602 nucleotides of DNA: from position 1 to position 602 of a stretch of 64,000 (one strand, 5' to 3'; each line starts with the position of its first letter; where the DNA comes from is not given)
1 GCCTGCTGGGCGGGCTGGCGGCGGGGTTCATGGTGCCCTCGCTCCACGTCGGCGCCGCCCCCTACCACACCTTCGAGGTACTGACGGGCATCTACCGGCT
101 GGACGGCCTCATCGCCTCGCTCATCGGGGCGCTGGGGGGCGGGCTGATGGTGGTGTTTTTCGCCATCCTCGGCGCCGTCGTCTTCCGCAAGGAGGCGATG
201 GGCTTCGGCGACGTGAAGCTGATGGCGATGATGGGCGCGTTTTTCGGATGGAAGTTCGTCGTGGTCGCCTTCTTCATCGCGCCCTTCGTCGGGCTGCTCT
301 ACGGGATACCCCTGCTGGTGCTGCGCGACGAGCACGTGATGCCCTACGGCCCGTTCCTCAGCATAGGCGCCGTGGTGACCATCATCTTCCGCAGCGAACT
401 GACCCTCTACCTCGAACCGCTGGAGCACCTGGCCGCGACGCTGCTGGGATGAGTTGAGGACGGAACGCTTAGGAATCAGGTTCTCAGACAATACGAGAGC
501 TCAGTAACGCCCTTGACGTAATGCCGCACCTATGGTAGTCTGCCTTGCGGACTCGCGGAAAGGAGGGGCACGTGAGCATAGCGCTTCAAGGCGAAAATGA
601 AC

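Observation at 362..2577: Low-GC R-M islet inserted at the 3' end of the prepilin peptidase gene, flanked by an 81-bp direct repeat that re-encodes the PilD C-terminus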

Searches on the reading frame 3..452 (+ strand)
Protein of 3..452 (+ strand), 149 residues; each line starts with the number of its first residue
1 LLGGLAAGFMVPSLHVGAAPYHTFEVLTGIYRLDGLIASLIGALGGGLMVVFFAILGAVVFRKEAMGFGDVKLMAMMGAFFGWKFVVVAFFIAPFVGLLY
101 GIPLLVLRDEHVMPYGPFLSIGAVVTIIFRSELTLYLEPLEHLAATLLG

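Call 7: search_protein_families(library=pfam, proteins=[window:30-452:+], max_evalue=0.01)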
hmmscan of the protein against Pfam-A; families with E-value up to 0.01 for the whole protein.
window:30-452:+ (140 aa): 1 family
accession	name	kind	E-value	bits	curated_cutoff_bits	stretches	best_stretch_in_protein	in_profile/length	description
PF01478.23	Peptidase_A24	-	1.4e-11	45.2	26.5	1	24-93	38-104/104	Type IV leader peptidase family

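Call 8: search_protein_families(library=ncbifam, proteins=[window:30-452:+], max_evalue=0.01)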
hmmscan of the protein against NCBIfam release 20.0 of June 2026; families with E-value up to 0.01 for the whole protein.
window:30-452:+ (140 aa): 0 families

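Call 10: find_related_loci(query=window:3-452:+, collection=genome_contigs, flank=10000)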
Query window:3-452:+ (149 aa) in genome_contigs; peptide patterns used: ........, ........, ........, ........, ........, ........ (x = any residue, [..] = any of these).
600 stretches matched a pattern (row limit reached: there are more); 570 encode a relative of the query (tblastn E <= 1e-3); the best 80 are kept; 80 distinct loci.
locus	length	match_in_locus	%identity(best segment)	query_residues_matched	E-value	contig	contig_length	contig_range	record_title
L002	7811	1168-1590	71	1-141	8e-57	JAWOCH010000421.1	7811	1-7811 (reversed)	MAG: Candidatus Brocadiia bacterium isolate BLK5-1.bin.168 k191_2418795, whole genome shotgun sequence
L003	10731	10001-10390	71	12-141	3e-52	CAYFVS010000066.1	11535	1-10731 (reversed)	MAG TPA_asm: uncultured candidatus Brocadiaceae bacterium isolate ERP108616_co1_20 genome assembly, contig: k119_1726623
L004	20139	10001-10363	52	10-131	1e-35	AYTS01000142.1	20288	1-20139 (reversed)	MAG: Candidatus Brocadia carolinensis isolate 26THWARD NODE_67_length_20288_cov_20.2275_ID_133, whole genome shotgun seq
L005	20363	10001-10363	52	10-131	3e-35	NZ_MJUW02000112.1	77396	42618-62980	Candidatus Brocadia sapporoensis strain 40 NODE_117_length_77396_cov_320.664, whole genome shotgun sequence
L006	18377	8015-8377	49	10-131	8e-33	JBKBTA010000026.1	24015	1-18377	MAG: Candidatus Brocadia sp. isolate 21I_052.bin.35 NODE_26_length_24015_cov_5.299148, whole genome shotgun sequence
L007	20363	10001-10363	49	10-131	1e-32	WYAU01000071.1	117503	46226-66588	MAG: Candidatus Brocadia sp. isolate AMX1 k127_432970, whole genome shotgun sequence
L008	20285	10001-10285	55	37-131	4e-31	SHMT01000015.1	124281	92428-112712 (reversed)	MAG: Candidatus Scalindua sp. SCAELEC01 185, whole genome shotgun sequence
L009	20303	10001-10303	51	33-133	1e-27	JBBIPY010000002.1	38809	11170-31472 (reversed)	MAG: Candidatus Omnitrophota bacterium isolate RSS170216_bin_313 NODE_805_length_38809_cov_8.140760, whole genome shotgu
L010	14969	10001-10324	46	26-133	1e-26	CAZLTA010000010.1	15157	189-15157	MAG TPA_asm: uncultured Planctomycetia bacterium isolate SRP178699_co1_390 genome assembly, contig: NODE_5067_length_151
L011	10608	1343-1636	53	35-132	6e-27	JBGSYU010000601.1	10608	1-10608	MAG: Lacipirellula sp. isolate JTS-RE98 k141_3518225, whole genome shotgun sequence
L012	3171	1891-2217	43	31-139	5e-26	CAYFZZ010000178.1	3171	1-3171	MAG TPA_asm: uncultured Planctomycetaceae bacterium isolate ERP108616_co1_327 genome assembly, contig: k119_1937458, who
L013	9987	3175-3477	49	33-133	6e-25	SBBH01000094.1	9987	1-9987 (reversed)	MAG: Planctomycetales bacterium isolate Bin_31 Hy_contig24515, whole genome shotgun sequence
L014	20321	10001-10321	44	34-140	8e-25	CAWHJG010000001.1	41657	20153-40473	MAG: Pirellulales bacterium isolate MFD02840.bin.2.287 genome assembly, contig: contig_160530, whole genome shotgun sequ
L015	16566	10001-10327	48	11-118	8e-25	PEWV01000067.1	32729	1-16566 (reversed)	MAG: Candidatus Omnitrophica bacterium CG07_land_8_20_14_0_80_42_15 CG07_land_8_20_14_0.80_scaffold_301_c, whole genome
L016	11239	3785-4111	44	35-143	2e-23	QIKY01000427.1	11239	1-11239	MAG: Planctomycetaceae bacterium isolate SZUA-33 Ga0063293_10006107, whole genome shotgun sequence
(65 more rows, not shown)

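Call 17: find_related_loci(query=window:3-452:+, collection=metagenome_contigs, flank=10000)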
Query window:3-452:+ (149 aa) in metagenome_contigs; peptide patterns used: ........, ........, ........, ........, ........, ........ (x = any residue, [..] = any of these).
600 stretches matched a pattern (row limit reached: there are more); 536 encode a relative of the query (tblastn E <= 1e-3); the best 80 are kept; 80 distinct loci.
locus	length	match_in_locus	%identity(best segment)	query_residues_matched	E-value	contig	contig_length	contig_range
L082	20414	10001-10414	68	12-149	2e-57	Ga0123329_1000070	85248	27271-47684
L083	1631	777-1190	68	12-149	2e-59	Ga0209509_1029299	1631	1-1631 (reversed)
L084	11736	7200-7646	64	1-149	3e-53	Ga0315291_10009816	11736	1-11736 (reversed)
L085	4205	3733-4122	71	12-141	6e-53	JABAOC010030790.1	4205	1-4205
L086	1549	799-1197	68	15-147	8e-53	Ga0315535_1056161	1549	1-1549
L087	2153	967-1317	67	15-131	3e-49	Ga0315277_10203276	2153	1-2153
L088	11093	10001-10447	58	1-149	8e-46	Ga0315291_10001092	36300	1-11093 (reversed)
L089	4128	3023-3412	64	1-130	3e-42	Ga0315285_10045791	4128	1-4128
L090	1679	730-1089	59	15-134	8e-38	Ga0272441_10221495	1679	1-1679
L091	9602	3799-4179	52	4-131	2e-32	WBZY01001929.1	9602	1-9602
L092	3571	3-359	46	12-131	3e-30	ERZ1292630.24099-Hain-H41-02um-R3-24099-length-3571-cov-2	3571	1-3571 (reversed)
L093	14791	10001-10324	48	26-133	5e-30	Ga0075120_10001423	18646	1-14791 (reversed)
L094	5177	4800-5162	41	1-133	2e-28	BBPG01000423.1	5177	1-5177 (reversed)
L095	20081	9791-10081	53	32-128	1e-27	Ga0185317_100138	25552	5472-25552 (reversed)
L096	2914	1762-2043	52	35-128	1e-26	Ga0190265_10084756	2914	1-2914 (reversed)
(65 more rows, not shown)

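Call 25: find_homologous_proteins(query=window:3-452:+, max_evalue=1e-20)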
Query window:3-452:+ (149 aa): 54 proteins with E <= 1e-20 among 1177 candidates.
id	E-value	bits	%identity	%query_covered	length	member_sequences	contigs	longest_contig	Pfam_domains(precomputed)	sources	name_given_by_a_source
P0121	2.4e-57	211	66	93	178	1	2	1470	PF01478.24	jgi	jgi:leader peptidase (prepilin peptidase)/N-methyltransferase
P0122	5.7e-53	197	71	91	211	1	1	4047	PF01478.24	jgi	-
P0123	3.6e-52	194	62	100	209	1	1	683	PF01478.24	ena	-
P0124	8.1e-47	177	64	93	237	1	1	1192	PF01478.24,PF06750.19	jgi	jgi:leader peptidase (prepilin peptidase)/N-methyltransferase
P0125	1.8e-44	169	60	85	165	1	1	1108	PF01478.24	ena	-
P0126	2.7e-32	130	58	68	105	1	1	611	PF01478.24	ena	-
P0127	8.4e-31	125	52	86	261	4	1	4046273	PF01478.24,PF06750.19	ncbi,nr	ncbi:MAG: prepilin peptidase [Candidatus Brocadia sp.]|nr:MAG: prepilin peptidase [Candidatus Brocad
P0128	6.5e-29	119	49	87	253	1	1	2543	PF01478.24,PF06750.19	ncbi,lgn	-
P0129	1.2e-28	118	57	74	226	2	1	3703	PF01478.24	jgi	-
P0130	1.8e-28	118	58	59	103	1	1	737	PF01478.24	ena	-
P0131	2.5e-27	114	52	70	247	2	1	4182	PF01478.24,PF06750.19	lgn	-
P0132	2.9e-26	110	50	74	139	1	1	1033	PF01478.24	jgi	jgi:leader peptidase (prepilin peptidase)/N-methyltransferase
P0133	1.0e-25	109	46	90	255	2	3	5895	PF01478.24,PF06750.19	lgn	-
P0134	2.2e-25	107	47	89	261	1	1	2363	PF01478.24,PF06750.19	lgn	-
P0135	2.5e-25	107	53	66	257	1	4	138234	PF01478.24,PF06750.19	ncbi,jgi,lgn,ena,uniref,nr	ncbi:MAG: prepilin peptidase [Candidatus Omnitrophica bacterium CG11_big_fil_rev_8_21_14_0_20_42_13]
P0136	3.3e-25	107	45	90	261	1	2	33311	PF01478.24,PF06750.19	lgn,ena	-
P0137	4.0e-25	107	45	90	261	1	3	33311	PF01478.24,PF06750.19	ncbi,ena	ncbi:MAG: prepilin peptidase [Candidatus Omnitrophota bacterium]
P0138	4.7e-25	106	51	72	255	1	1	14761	PF01478.24,PF06750.19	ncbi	-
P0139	8.3e-25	106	51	73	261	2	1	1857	PF01478.24,PF06750.19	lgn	-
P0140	3.1e-24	104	55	57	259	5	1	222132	PF01478.24,PF06750.19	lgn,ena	-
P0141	4.2e-24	103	50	68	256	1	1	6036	PF01478.24,PF06750.19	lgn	-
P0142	6.2e-24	103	57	51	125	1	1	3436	PF01478.24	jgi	jgi:leader peptidase (prepilin peptidase)/N-methyltransferase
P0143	1.2e-23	102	48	72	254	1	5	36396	PF01478.24,PF06750.19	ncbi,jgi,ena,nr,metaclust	ncbi:MAG: prepilin peptidase [Candidatus Kaelpia aquatica]|nr:prepilin peptidase [Candidatus Kaelpia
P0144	3.0e-23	101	48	72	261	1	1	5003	PF01478.24,PF06750.19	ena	-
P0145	3.1e-23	101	45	83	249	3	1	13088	PF01478.24,PF06750.19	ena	-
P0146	3.6e-23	100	48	72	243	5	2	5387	PF01478.24,PF06750.19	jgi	-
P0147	6.7e-23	99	46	83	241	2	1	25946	PF01478.24,PF06750.19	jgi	jgi:leader peptidase (prepilin peptidase)/N-methyltransferase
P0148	7.7e-23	99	42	85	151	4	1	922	PF01478.24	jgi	-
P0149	1.0e-22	99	49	70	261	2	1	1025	PF01478.24,PF06750.19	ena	-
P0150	1.3e-22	98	51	68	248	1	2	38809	PF01478.24,PF06750.19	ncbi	-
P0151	2.2e-22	98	51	66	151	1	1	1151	PF01478.24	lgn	-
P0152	2.5e-22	98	54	54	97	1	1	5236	PF01478.24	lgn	-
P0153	2.8e-22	97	57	51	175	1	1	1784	PF01478.24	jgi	jgi:leader peptidase (prepilin peptidase)/N-methyltransferase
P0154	3.8e-22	97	52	65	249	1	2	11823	PF01478.24,PF06750.19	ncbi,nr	ncbi:MAG: prepilin peptidase [Candidatus Omnitrophica bacterium]|nr:prepilin peptidase [Candidatus O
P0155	6.1e-22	96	47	66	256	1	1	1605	PF01478.24,PF06750.19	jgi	jgi:leader peptidase (prepilin peptidase)/N-methyltransferase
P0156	1.1e-21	96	47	68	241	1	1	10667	PF01478.24,PF06750.19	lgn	-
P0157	1.4e-21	95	51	68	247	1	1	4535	PF01478.24,PF06750.19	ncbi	-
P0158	1.4e-21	95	52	66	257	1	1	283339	PF01478.24,PF06750.19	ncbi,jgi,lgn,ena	ncbi:MAG: prepilin peptidase [Candidatus Omnitrophota bacterium]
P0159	1.5e-21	95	42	91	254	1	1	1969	PF01478.24,PF06750.19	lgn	-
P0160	2.7e-21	94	53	66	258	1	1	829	PF01478.24,PF06750.19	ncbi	-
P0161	3.0e-21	94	48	86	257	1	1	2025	PF01478.24,PF06750.19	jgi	-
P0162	3.2e-21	94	49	66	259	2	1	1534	PF01478.24,PF06750.19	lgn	-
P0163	3.8e-21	94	46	73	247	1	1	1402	PF01478.24,PF06750.19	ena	-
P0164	3.9e-21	94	48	69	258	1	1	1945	PF01478.24,PF06750.19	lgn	-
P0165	4.0e-21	94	44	83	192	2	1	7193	PF01478.24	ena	-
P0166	4.0e-21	94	47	89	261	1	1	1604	PF01478.24,PF06750.19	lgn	-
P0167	4.2e-21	94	45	71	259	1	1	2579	PF01478.24,PF06750.19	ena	-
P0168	4.2e-21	94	46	73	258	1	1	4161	PF01478.24,PF06750.19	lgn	-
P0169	4.4e-21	94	49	69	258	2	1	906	PF01478.24,PF06750.19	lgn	-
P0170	4.5e-21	93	48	66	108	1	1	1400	PF01478.24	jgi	-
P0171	5.4e-21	93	52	53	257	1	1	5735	PF01478.24,PF06750.19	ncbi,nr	ncbi:MAG: prepilin peptidase [Candidatus Omnitrophota bacterium]|nr:prepilin peptidase [Candidatus O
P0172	6.3e-21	93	42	96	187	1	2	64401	PF01478.24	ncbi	-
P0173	6.4e-21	93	47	89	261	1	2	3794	PF01478.24,PF06750.19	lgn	-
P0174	8.9e-21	93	44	68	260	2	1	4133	PF01478.24,PF06750.19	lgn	-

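Call 56: search_protein_families(library=pfam, proteins=[L002:1715-3430:-, L003:10491-10730:+, L082:10551-11666:+, L084:8290-9795:-, L002:3879-5159:-], max_evalue=0.01)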
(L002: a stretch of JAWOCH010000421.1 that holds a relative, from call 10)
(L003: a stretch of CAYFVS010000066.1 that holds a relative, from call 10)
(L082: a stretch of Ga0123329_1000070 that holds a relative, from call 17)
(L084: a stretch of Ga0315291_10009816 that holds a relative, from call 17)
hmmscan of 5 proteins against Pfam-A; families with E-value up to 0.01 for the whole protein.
L002:1715-3430:- (571 aa): 0 families

L003:10491-10730:+ (80 aa): 0 families

L082:10551-11666:+ (371 aa): 3 families
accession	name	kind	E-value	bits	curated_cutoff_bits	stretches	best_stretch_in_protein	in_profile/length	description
PF13793.12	Pribosyltran_N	-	1.1e-32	112.8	25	1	20-164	1-117/117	N-terminal domain of ribose phosphate pyrophosphokinase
PF14572.12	Pribosyl_synth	-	3.4e-08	34.1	27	1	257-358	81-184/184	Phosphoribosyl synthetase-associated domain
PF00156.33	Pribosyltran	-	2.2e-07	30.8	26.3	1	194-284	18-112/158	Phosphoribosyl transferase domain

L084:8290-9795:- (501 aa): 3 families
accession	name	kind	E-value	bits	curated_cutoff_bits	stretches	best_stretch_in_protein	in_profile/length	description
PF12728.13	HTH_17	-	2.6e-09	37.7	27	1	2-37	14-49/51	Helix-turn-helix domain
PF01555.25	N6_N4_Mtase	-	2.1e-08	34.9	26.7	1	116-149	185-218/221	DNA methylase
PF01170.24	UPF0020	-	0.0057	16.8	22.3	0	300-326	111-135/197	RMKL-like, methyltransferase domain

L002:3879-5159:- (426 aa): 3 families
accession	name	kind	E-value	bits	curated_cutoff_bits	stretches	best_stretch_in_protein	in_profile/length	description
PF04055.27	Radical_SAM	-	2.1e-21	77.3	29.5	1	170-321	4-163/166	Radical SAM superfamily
PF10518.14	TAT_signal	-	0.00059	20.1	22.7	1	56-75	2-21/21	TAT (twin-arginine translocation) pathway signal sequence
PF13353.11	Fer4_12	-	0.00095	19.9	22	1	167-258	9-100/137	4Fe-4S single cluster domain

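Call 58: search_protein_families(library=padloc, proteins=[L002:1715-3430:-, L084:8290-9795:-, L003:10491-10730:+], max_evalue=0.01)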
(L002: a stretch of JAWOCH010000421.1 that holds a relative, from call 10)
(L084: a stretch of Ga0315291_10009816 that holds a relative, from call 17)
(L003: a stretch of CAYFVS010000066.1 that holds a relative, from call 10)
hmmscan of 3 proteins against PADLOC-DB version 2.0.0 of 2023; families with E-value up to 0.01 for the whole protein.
L002:1715-3430:- (571 aa): 0 families

L084:8290-9795:- (501 aa): 38 families (the best 25 are shown)
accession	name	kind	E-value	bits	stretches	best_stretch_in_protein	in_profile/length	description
PDLC03306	MTase_II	-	3.8e-22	76.8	1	73-458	19-390/422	Type II methyltransferase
PDLC03224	MTase_II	-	7.6e-22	75.9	1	76-473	59-460/481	Type II methyltransferase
PDLC03389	MTase_II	-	3e-17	60.5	1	74-457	46-416/445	Type II methyltransferase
PDLC03322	MTase_II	-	3.6e-14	50.5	1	97-457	49-400/446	Type II methyltransferase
PDLC03362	MTase_II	-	6e-14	49.7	2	311-443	260-386/438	Type II methyltransferase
PDLC03364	MTase_II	-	3.6e-12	44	1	84-355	32-280/380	Type II methyltransferase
PDLC03353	MTase_II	-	2e-10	38.6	2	116-156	212-252/260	Type II methyltransferase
PDLC03325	MTase_II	-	2.8e-10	37.5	1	115-333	94-313/426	Type II methyltransferase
PDLC03239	MTase_II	-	1.4e-09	35.2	2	264-338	237-310/442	Type II methyltransferase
PDLC04134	mad2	-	1.5e-09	35.2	1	98-156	278-335/492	mads_2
PDLC03320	MTase_II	-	1.6e-08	32.1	1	114-153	234-273/289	Type II methyltransferase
PDLC03369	MTase_II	-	1.8e-08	31.6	1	80-173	110-201/532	Type II methyltransferase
PDLC03228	MTase_II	-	3.6e-08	31.5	1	115-169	166-219/227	Type II methyltransferase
PDLC03350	MTase_II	-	6.8e-08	30.3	1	115-156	256-297/312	Type II methyltransferase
PDLC03387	MTase_II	-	1.2e-07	29.2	1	114-151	235-272/289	Type II methyltransferase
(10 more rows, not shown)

L003:10491-10730:+ (80 aa): 0 families
